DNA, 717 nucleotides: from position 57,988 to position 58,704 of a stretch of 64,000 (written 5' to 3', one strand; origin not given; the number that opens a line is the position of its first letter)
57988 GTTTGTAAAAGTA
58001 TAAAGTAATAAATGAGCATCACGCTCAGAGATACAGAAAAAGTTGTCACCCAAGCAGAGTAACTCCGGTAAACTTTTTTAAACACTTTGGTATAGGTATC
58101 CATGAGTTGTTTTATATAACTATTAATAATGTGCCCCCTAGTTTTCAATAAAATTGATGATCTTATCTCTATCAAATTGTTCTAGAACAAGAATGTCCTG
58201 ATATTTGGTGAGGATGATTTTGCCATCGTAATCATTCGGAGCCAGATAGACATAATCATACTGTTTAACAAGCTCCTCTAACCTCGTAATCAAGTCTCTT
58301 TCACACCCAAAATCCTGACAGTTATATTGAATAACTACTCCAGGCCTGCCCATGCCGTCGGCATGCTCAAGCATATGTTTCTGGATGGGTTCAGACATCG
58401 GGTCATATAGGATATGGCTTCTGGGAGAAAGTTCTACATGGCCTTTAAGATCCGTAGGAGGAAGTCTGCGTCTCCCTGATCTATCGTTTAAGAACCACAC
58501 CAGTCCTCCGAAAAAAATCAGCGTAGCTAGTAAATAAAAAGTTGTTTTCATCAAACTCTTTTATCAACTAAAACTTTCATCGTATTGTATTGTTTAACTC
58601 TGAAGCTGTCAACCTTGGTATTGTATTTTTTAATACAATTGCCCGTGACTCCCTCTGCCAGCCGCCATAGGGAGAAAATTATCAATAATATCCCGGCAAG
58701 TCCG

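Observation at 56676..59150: Two adjacent genes share a paralogous four-TM domain with an intramembrane CxxCG ... LPLxGxE ... C signature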

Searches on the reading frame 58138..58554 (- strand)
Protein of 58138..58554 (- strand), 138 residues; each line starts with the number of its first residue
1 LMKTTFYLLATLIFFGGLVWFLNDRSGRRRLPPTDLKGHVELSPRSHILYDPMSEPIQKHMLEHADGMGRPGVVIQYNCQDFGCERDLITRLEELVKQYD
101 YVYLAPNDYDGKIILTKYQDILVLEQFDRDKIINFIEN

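Call 4: search_protein_families(library=pfam, max_evalue=1, proteins=[window:58138-58554:-])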
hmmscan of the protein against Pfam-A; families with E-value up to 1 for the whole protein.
window:58138-58554:- (138 aa): 1 family
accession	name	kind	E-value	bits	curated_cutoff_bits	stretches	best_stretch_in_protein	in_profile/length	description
PF11303.13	DUF3105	-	0.00033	21.1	25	1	72-137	49-113/130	Protein of unknown function (DUF3105)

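Call 5: search_protein_families(library=ncbifam, max_evalue=1, proteins=[window:58138-58554:-])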
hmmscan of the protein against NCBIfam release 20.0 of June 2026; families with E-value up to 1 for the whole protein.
window:58138-58554:- (138 aa): 0 families
